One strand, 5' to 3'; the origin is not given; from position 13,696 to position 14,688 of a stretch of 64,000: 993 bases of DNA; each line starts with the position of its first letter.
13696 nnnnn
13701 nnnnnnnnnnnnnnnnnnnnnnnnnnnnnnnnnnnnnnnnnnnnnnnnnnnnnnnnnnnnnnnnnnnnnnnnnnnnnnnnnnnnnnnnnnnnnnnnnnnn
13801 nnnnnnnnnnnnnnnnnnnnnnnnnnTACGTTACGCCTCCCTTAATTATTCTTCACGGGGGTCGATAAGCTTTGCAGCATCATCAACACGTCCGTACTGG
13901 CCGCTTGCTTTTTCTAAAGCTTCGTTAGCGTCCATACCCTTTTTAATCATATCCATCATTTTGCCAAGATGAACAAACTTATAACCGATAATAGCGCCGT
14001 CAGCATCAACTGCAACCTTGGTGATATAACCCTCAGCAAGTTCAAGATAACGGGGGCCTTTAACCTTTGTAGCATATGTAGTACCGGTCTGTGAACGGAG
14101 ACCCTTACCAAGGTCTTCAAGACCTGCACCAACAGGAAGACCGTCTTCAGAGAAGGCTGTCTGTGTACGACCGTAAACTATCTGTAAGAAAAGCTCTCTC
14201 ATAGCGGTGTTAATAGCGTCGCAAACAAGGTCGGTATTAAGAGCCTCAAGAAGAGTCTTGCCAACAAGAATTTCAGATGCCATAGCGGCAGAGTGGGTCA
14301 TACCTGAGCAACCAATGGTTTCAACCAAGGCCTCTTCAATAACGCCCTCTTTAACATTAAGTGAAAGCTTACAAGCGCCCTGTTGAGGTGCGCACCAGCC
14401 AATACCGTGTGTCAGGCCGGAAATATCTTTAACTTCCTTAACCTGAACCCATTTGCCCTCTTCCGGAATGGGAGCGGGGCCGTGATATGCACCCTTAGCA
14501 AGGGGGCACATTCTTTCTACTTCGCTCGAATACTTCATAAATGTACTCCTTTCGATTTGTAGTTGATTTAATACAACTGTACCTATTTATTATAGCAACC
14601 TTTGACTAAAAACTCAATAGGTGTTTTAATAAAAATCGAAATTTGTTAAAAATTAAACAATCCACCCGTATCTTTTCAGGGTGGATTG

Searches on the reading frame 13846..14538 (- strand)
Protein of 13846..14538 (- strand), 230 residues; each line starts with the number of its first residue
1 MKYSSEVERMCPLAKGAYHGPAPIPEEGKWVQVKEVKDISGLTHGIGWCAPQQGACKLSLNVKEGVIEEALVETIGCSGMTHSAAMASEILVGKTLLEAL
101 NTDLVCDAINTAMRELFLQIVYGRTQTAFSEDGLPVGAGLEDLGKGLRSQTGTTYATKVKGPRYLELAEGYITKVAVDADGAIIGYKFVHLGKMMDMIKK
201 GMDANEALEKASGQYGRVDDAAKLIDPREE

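Call 4: search_protein_families(library=pfam, proteins=[window:13846-14538:-], max_evalue=0.1)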
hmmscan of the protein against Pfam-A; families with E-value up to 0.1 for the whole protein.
window:13846-14538:- (230 aa): 1 family
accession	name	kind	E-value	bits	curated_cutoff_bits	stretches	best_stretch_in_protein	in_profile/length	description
PF01592.21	NifU_N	-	0.00021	21.9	22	1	56-113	38-95/127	NifU-like N terminal domain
